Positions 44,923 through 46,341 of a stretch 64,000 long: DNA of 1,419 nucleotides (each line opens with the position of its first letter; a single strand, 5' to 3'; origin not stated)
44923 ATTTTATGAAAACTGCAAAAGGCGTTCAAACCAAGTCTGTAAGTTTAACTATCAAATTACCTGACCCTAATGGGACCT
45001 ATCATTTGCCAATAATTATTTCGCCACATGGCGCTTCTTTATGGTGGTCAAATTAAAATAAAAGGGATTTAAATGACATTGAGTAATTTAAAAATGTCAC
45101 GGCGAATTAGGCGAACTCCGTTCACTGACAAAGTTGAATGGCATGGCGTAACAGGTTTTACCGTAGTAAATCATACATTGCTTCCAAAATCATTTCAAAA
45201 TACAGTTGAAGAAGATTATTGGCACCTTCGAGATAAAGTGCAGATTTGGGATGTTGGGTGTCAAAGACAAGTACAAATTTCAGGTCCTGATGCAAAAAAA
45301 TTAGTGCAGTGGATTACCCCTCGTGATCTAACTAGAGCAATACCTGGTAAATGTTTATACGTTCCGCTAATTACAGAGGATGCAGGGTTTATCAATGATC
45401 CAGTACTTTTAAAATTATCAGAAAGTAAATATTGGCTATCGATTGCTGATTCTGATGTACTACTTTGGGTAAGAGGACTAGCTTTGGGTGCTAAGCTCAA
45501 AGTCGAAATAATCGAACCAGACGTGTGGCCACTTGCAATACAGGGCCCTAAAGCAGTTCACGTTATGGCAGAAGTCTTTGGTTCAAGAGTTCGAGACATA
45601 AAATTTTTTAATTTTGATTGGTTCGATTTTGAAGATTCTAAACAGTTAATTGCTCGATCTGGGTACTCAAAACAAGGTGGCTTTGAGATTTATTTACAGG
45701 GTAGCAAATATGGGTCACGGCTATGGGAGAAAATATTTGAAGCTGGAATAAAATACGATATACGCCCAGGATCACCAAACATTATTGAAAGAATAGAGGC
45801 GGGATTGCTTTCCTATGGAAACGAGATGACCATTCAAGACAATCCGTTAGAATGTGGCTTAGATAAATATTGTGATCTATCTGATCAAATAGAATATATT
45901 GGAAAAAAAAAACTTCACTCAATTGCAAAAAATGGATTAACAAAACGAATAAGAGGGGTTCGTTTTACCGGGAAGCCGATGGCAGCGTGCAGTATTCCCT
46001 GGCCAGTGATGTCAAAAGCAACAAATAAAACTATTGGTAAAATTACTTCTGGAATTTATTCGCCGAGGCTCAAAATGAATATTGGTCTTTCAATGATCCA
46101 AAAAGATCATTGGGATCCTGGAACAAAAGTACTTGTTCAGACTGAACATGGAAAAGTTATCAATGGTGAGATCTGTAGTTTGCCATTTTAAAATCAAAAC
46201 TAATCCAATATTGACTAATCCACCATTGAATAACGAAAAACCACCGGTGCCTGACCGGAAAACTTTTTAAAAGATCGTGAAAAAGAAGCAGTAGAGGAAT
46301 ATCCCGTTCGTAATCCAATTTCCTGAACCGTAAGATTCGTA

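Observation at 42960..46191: Operon coupling a ThDP enzyme, a transthyretin-like protein lacking the YRGS motif, and a DmdA-like aminomethyltransferase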

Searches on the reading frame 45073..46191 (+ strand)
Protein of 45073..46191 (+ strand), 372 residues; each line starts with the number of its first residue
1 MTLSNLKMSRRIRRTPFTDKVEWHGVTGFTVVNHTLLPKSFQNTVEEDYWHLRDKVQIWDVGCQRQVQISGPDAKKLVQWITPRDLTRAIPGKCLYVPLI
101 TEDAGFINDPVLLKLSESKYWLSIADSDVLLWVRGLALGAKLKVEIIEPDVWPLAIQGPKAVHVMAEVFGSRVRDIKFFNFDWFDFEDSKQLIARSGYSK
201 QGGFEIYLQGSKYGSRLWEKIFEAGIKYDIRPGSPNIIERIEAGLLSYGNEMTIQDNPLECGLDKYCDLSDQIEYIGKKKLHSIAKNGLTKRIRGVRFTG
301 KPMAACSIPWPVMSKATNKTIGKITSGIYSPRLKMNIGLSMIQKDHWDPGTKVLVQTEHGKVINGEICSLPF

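Call 5: search_protein_families(library=pfam, proteins=[window:45073-46191:+])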
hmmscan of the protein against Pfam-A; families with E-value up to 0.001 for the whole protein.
window:45073-46191:+ (372 aa): 2 families
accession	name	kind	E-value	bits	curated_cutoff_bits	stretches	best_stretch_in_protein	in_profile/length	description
PF01571.26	GCV_T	-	2.9e-39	135.3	25.6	1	35-264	18-253/255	Aminomethyltransferase folate-binding domain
PF08669.17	GCV_T_C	-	6.1e-13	48.9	25.9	1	311-372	20-78/80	Glycine cleavage T-protein C-terminal barrel domain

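Call 6: search_protein_families(library=ncbifam, proteins=[window:45073-46191:+])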
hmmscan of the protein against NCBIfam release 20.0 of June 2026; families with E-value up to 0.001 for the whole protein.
window:45073-46191:+ (372 aa): 8 families
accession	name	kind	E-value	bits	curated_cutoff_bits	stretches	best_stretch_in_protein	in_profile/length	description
NF009133.0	PRK12486.1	equivalog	2e-164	546.9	410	1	3-367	3-363/369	dimethylsulfoniopropionate demethylase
NF001567.0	PRK00389.1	subfamily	7.1e-49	166.7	300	1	36-372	26-352/359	glycine cleavage system aminomethyltransferase GcvT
TIGR00528.1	gcvT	equivalog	1.7e-44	152.2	235.85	1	14-358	3-346/362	glycine cleavage system aminomethyltransferase GcvT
NF053776.1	TmaoDeMthMsil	equivalog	6.6e-44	150.6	1100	1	12-360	385-739/763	trimethylamine N-oxide demethylase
NF010093.0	PRK13579.1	equivalog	1.9e-34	119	459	1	36-372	32-363/371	glycine cleavage system aminomethyltransferase GcvT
TIGR01372.1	soxA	subfamily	3.1e-23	81.5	1164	1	41-370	642-984/996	sarcosine oxidase subunit alpha family protein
NF047633.1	SyrngDmethDesA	equivalog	3.6e-11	42.3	800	1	66-231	58-233/453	syringate O-demethylase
NF047885.1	VanMgalDeMLigM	equivalog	4.8e-08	32.4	580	1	53-232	43-235/461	vanillate/3-O-methylgallate O-demethylase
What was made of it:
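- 45073..46191 (+): DmdA-family, tetrahydrofolate-dependent methyltransferase (GcvT fold), 372 aa. It belongs to the trio-linked orthogroup. NF009133 scores 546.9 against a cutoff of 410 (call 6).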

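Call 7: search_solved_structures(query=window:45073-46191:+, show_alignments=1)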
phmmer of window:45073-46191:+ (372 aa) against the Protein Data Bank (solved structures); distinct sequences matched with E-value up to 0.001: 18.
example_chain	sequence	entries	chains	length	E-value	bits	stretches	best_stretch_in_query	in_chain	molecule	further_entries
3tfh_A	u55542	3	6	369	1.7e-116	392.8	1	6-372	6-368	GcvT-like Aminomethyltransferase protein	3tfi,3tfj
1yx2_A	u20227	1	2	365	8.6e-38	133.7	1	11-372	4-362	Aminomethyltransferase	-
1v5v_A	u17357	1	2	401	7.2e-32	114.2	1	42-357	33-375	aminomethyltransferase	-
1woo_A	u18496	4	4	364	6.4e-30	107.8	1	38-372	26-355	Aminomethyltransferase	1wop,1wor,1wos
9q59_A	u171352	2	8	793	2.3e-28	102.7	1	33-356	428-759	trimethylamine N-oxide demethylase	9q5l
9q5a_A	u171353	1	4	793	2.3e-28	102.6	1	33-356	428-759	Trimethylamine N-oxide Demethylase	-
1vlo_A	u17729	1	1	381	2.7e-21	79.4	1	16-344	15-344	Aminomethyltransferase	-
3a8i_A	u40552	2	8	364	5.3e-21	78.4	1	21-344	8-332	Aminomethyltransferase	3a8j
3a8k_A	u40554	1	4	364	2.6e-20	76.2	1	21-344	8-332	Aminomethyltransferase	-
1wsr_A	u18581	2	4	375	5.8e-19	71.7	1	12-359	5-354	Aminomethyltransferase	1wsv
3gir_A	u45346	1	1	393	6e-18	68.4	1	37-372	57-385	Aminomethyltransferase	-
1pj5_A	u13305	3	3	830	4.8e-14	55.5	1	48-332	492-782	N,N-dimethylglycine oxidase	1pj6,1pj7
3gsi_A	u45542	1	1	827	3e-13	52.9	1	48-331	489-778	N,N-dimethylglycine oxidase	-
4pab_A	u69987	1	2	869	1.5e-11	47.3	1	130-355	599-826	Dimethylglycine dehydrogenase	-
4p9s_A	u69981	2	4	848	2.6e-11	46.5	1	130-355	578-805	Dimethylglycine dehydrogenase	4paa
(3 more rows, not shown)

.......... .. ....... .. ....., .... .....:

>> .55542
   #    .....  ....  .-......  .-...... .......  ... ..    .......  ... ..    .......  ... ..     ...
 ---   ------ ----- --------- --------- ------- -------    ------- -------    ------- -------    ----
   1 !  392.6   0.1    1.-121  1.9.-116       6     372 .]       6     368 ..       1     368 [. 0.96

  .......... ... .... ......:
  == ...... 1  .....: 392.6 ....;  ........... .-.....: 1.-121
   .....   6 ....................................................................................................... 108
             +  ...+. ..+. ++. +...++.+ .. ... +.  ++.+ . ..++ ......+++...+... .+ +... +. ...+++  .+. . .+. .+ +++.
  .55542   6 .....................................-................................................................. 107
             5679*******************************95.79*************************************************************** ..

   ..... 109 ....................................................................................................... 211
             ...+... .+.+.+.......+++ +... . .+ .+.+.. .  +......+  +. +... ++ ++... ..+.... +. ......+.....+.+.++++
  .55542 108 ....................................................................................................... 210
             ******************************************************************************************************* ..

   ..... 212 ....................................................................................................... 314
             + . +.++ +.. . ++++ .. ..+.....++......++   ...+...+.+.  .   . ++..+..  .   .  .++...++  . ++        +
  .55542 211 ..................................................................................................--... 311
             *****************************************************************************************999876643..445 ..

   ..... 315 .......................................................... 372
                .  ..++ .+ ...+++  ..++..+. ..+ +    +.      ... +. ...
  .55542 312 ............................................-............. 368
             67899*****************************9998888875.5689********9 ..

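Call 27: find_homologous_proteins(query=window:45073-46191:+, max_evalue=1e-30)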
Query window:45073-46191:+ (372 aa): 6701 proteins with E <= 1e-30 among 8000 candidates; the best 120 are listed.
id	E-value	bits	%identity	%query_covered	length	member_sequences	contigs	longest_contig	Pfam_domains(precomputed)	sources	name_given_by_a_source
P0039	1.2e-250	849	98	100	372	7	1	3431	PF01571.27,PF08669.18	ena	-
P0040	1.3e-221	754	85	100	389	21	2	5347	PF01571.27,PF08669.18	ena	-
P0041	2.8e-218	743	85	100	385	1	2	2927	PF01571.27,PF08669.18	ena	-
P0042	1.3e-216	737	83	100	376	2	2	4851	PF01571.27,PF08669.18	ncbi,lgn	-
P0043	1.7e-216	737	83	100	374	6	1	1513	PF01571.27,PF08669.18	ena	-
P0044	2.3e-213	727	85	98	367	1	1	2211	PF01571.27,PF08669.18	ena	-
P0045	1.8e-211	720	80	100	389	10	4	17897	PF01571.27,PF08669.18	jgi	jgi:dimethylsulfoniopropionate demethylase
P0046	1.1e-206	705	80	100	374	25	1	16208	PF01571.27,PF08669.18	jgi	-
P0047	1.1e-206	705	82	98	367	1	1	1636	PF01571.27,PF08669.18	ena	-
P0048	2.8e-206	703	79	100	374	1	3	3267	PF01571.27,PF08669.18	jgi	jgi:dimethylsulfoniopropionate demethylase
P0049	2.8e-206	703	79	100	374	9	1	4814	PF01571.27,PF08669.18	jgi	jgi:dimethylsulfoniopropionate demethylase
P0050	9.6e-203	692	80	98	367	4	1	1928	PF01571.27,PF08669.18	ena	-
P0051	6.9e-202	689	79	98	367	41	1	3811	PF01571.27,PF08669.18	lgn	-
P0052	7.8e-187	639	72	100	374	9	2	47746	PF01571.27,PF08669.18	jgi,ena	-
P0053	9.5e-181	619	70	100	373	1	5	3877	PF01571.27,PF08669.18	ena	-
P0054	1.7e-179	615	69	100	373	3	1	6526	PF01571.27,PF08669.18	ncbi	-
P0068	5.8e-152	524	60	100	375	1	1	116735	PF01571.27,PF08669.18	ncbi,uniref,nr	ncbi:dimethylsulfoniopropionate demethylase [Pelagibius sp. Alg239-R121]|uniref:dimethylsulfonioprop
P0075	1.2e-151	523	61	100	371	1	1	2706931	PF01571.27,PF08669.18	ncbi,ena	-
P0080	4.6e-151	521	63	98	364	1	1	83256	PF01571.27,PF08669.18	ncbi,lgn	-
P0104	5.3e-149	515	61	98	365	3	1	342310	PF01571.27,PF08669.18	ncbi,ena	-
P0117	1.5e-148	513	62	98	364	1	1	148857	PF01571.27,PF08669.18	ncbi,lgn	-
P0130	4.2e-148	512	60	100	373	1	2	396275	PF01571.27,PF08669.18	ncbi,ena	-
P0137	7.0e-148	511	61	98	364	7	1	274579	PF01571.27,PF08669.18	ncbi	-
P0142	9.7e-148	511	59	99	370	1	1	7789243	PF01571.27,PF08669.18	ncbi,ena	-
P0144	1.1e-147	510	61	100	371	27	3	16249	PF01571.27,PF08669.18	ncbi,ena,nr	ncbi:MAG: dimethylsulfoniopropionate demethylase [Candidatus Puniceispirillum sp.]|nr:dimethylsulfon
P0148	1.4e-147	510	61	99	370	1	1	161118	PF01571.27,PF08669.18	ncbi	-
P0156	2.1e-147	509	59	99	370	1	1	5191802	PF01571.27,PF08669.18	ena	-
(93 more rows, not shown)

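Call 29: find_encoding_contigs(protein=P0052, flank=10000, max_places=2)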
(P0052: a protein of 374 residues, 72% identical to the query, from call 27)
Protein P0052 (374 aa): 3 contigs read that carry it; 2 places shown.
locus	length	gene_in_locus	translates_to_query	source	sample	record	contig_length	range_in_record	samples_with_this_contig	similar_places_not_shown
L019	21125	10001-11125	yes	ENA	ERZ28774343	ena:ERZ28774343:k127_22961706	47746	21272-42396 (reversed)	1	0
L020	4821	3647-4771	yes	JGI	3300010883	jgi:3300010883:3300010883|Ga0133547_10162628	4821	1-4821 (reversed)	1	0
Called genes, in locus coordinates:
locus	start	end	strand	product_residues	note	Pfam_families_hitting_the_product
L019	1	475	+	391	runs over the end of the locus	PF00155:Aminotran_1_2, PF01053:Cys_Met_Meta_PP (weak)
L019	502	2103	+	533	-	PF02776:TPP_enzyme_N, PF00205:TPP_enzyme_M, PF02775:TPP_enzyme_C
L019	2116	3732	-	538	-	PF00005:ABC_tran, PF13555:AAA_29 (faint), PF13304:AAA_21 (faint), PF13401:AAA_22 (faint), PF08352:oligo_HPY (faint), PF00005:ABC_tran, PF02463:SMC_N (weak)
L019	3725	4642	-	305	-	PF00528:BPD_transp_1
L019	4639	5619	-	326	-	PF19300:BPD_transp_1_N, PF00528:BPD_transp_1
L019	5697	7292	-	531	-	PF00496:SBP_bac_5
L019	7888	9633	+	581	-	PF02776:TPP_enzyme_N, PF00205:TPP_enzyme_M, PF02775:TPP_enzyme_C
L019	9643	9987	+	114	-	PF00576:Transthyretin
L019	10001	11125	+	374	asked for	PF01571:GCV_T, PF08669:GCV_T_C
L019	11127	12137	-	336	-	PF01965:DJ-1_PfpI, PF00165:HTH_AraC (faint), PF12833:HTH_18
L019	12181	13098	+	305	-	PF05853:BKACE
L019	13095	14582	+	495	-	PF02737:3HCDH_N, PF00725:3HCDH, PF13279:4HBT_2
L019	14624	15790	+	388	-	PF02771:Acyl-CoA_dh_N, PF02770:Acyl-CoA_dh_M, PF00441:Acyl-CoA_dh_1, PF08028:Acyl-CoA_dh_2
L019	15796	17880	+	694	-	PF13380:CoA_binding_2, PF13607:Succ_CoA_lig, PF13549:ATP-grasp_5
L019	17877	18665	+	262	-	PF00378:ECH_1, PF16113:ECH_2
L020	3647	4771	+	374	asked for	PF01571:GCV_T, PF08669:GCV_T_C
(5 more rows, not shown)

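Call 30: find_encoding_contigs(protein=P0068, flank=10000, max_places=2)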
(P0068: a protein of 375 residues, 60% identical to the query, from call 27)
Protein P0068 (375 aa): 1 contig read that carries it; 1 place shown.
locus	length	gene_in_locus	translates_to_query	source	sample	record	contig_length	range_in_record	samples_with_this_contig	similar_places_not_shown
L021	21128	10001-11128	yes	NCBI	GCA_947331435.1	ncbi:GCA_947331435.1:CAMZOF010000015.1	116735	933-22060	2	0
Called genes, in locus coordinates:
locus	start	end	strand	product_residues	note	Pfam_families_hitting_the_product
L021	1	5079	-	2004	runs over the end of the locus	PF03534:SpvB, PF13517:FG-GAP_3 (faint), PF05593:RHS_repeat (weak), PF25023:TEN_YD-shell (weak)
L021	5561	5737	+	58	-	-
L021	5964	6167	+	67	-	-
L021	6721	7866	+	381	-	PF01070:FMN_dh, PF00478:IMPDH (weak), PF01645:Glu_synthase (weak)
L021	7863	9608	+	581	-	PF02776:TPP_enzyme_N, PF00205:TPP_enzyme_M, PF02775:TPP_enzyme_C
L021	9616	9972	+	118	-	PF00576:Transthyretin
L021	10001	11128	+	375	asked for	PF01571:GCV_T, PF08669:GCV_T_C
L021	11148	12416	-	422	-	PF06808:DctM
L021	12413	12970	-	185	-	PF04290:DctQ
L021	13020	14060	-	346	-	PF03480:DctP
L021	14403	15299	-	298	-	PF00126:HTH_1, PF03466:LysR_substrate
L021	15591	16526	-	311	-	PF01210:NAD_Gly3P_dh_N, PF02558:ApbA, PF02737:3HCDH_N (faint), PF08546:ApbA_C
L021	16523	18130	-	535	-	PF06253:MTTB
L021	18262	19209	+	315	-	PF00126:HTH_1, PF03466:LysR_substrate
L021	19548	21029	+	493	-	PF00496:SBP_bac_5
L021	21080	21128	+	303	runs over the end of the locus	PF05721:PhyH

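Call 31: find_encoding_contigs(protein=P0075, flank=10000, max_places=2)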
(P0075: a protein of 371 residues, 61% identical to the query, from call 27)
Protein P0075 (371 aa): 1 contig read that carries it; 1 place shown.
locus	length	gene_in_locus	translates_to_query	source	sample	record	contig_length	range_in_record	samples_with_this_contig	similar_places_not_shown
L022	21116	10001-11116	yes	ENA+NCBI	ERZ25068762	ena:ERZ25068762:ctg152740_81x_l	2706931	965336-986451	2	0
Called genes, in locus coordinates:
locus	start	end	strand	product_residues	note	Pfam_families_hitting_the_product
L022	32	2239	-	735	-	-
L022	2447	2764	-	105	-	-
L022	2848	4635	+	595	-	-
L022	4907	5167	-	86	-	-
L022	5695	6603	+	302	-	-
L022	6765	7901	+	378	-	PF01070:FMN_dh, PF00478:IMPDH (weak), PF01645:Glu_synthase (faint)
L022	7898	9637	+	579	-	PF02776:TPP_enzyme_N, PF00205:TPP_enzyme_M, PF02775:TPP_enzyme_C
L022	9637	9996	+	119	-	PF00576:Transthyretin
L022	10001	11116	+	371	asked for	PF01571:GCV_T, PF08669:GCV_T_C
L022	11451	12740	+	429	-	PF00275:EPSP_synthase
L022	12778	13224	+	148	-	PF11164:DUF2948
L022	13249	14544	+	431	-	PF00815:Histidinol_dh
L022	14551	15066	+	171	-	PF06793:UPF0262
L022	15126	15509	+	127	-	PF01451:LMWPc (faint)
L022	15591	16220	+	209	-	PF02545:Maf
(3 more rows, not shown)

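Call 45: search_dna_similar(query=window:45073-46191:+, collection=plasmids, mode=protein, max_evalue=1e-60, max_rows=30)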
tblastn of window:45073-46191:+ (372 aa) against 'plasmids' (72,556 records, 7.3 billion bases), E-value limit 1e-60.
Records with a match: 14; places in all: 15; records where one place covers at least 80% of the query: 14.
Best place of each record, by identity: <60% 14.
By first word of the organism name: Phaeobacter 9; Antarctobacter 1; Marinovum 1; Loktanella 1; Lichenihabitans 1; Marivivens 1.
By predicted mobility (MOB-suite, as given by PLSDB): non-mobilizable 9; conjugative 4; mobilizable 1.
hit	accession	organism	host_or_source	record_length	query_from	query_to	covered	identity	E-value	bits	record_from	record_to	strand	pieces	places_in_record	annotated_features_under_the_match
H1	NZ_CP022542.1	Antarctobacter heliothermus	Skeletonema marinoi strain ST54,Cell ...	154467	3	360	96%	50.6%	6e-119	386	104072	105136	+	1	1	dimethylsulfoniopropionate demethylase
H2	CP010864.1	Marinovum algicola DG 898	-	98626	3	360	96%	49.6%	4e-117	380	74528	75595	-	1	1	DMSP demethylase (DmdA) | Acyl-CoA synthetase (AMP-forming)/AMP-acid ligase II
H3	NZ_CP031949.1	Phaeobacter inhibens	-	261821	5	360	96%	48.3%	6e-116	377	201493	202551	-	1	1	dimethylsulfoniopropionate demethylase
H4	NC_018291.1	Phaeobacter inhibens DSM 17395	-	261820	5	360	96%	48.3%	6e-116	377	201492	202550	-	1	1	dimethylsulfoniopropionate demethylase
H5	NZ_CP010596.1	Phaeobacter inhibens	cell culture,biofilm boat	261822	5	360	96%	48.3%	6e-116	377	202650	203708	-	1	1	dimethylsulfoniopropionate demethylase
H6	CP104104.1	Phaeobacter sp. G2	cell culture,Emiliania huxleyi RCC1216 ...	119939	1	372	100%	41.1%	2e-84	286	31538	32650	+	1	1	glycine cleavage system protein T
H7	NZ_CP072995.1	Loktanella salsilacus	-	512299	1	372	100%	39.4%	1e-88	298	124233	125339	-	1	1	glycine cleavage T C-terminal barrel domain-containing protein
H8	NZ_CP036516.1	Lichenihabitans psoromatis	Psoroma sp.,culture,Lichen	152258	12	372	97%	40.6%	2e-85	289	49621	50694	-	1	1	glycine cleavage T C-terminal barrel domain-containing protein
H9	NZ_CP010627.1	Phaeobacter inhibens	cell culture,fish larvae aquaculture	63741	1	372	100%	38.9%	2e-86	293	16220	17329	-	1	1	glycine cleavage T C-terminal barrel domain-containing protein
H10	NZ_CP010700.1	Phaeobacter inhibens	cell culture,cleaning system aquaculture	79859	1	372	100%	38.9%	2e-86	293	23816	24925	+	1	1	glycine cleavage T C-terminal barrel domain-containing protein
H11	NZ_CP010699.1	Phaeobacter inhibens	cell culture,cleaning system aquaculture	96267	1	372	100%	38.9%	2e-86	293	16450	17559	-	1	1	glycine cleavage T C-terminal barrel domain-containing protein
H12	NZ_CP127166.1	Marivivens sp. LCG002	cell culture,seawater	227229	9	372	98%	39.6%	2e-72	252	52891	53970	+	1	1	glycine cleavage T C-terminal barrel domain-containing protein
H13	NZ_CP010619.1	Phaeobacter inhibens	cell culture,cleaning system aquaculture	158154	11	362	95%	39.7%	1e-86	293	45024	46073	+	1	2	glycine cleavage T C-terminal barrel domain-containing protein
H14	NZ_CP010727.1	Phaeobacter inhibens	cell culture,clam larvae aquaculture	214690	1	372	100%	37.1%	1e-81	278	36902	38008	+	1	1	glycine cleavage T C-terminal barrel domain-containing protein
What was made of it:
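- Tried and rejected: GcvT hits there gave the Roseobacter DmdA anchors instead (call 45).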

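Call 46: get_annotated_region(hit=H4, flank=5000)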
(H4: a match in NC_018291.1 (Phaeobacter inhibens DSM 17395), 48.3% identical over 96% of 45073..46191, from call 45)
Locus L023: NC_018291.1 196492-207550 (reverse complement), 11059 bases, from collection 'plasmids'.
description: Phaeobacter inhibens DSM 17395 plasmid pPGA1_262, complete sequence
organism: Phaeobacter inhibens DSM 17395 (NCBI taxid 391619)
taxonomy: Bacteria; Pseudomonadota; Alphaproteobacteria; Rhodobacterales; Roseobacteraceae; Phaeobacter; Phaeobacter inhibens; Phaeobacter inhibens DSM 17395
host: -; source: -; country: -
typing (MOB-suite, as given by PLSDB): non-mobilizable; replicon rep_cluster_377
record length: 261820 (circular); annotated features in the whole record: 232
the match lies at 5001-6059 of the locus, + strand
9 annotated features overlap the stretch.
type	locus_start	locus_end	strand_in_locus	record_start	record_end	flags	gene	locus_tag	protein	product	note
CDS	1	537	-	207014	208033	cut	-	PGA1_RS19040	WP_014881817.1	AraC family transcriptional regulator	-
CDS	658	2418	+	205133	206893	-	-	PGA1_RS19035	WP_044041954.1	acyl-CoA dehydrogenase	-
CDS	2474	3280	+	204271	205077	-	dmdD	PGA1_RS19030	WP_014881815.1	methylthioacryloyl-CoA hydratase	-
CDS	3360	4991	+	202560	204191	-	-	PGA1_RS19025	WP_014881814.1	AMP-binding protein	-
CDS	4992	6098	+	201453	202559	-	-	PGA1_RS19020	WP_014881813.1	dimethylsulfoniopropionate demethylase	-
CDS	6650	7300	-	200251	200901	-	-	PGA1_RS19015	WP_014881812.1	DUF3726 domain-containing protein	-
CDS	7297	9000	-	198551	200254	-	-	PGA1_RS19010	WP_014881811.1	hypothetical protein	-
CDS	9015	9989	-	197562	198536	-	-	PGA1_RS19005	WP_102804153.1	membrane dipeptidase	GO:0006508 - proteolysis [Evidence IEA]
CDS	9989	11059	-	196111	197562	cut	-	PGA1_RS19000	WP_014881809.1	aldehyde dehydrogenase family protein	-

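Call 47: get_annotated_region(hit=H2, flank=5000)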
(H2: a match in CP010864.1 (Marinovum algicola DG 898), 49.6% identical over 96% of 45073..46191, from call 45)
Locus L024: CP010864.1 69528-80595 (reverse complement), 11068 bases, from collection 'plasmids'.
description: Marinovum algicola DG 898 plasmid pMaD9, complete sequence
organism: Marinovum algicola DG 898 (NCBI taxid 988812)
taxonomy: Bacteria; Pseudomonadota; Alphaproteobacteria; Rhodobacterales; Roseobacteraceae; Marinovum; Marinovum algicola; Marinovum algicola DG 898
host: -; source: -; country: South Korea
typing (MOB-suite, as given by PLSDB): non-mobilizable
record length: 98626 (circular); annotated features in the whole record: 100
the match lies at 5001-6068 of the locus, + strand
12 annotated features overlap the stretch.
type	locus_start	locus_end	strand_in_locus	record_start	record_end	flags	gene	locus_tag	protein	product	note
CDS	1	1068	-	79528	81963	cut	-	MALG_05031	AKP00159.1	Glycine cleavage system T protein (aminomethyltransferase)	-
CDS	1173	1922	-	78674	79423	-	-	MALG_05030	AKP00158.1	Transcriptional regulator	-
CDS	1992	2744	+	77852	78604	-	-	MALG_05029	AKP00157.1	Transmembrane protein involved in DMSP breakdown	-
CDS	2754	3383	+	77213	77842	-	-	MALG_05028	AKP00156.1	protein involved in DMSP breakdown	-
CDS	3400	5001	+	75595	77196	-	-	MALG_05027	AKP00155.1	Acyl-CoA synthetase (AMP-forming)/AMP-acid ligase II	-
CDS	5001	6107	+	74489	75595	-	-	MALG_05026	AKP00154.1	DMSP demethylase (DmdA)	-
CDS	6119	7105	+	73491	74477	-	-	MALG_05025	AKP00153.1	Alcohol dehydrogenase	-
CDS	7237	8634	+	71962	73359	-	-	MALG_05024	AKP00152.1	56kDa selenium binding protein (SBP56)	-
CDS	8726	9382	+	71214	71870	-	-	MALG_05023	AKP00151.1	hypothetical protein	-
CDS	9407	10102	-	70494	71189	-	-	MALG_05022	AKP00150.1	Demethylmenaquinone methyltransferase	-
CDS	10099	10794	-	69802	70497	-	-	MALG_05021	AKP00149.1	putative hydrolase or acyltransferase (alpha/beta hydrolase superfamily)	-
CDS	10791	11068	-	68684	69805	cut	-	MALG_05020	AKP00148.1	Methionine synthase II (cobalamin-independent)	-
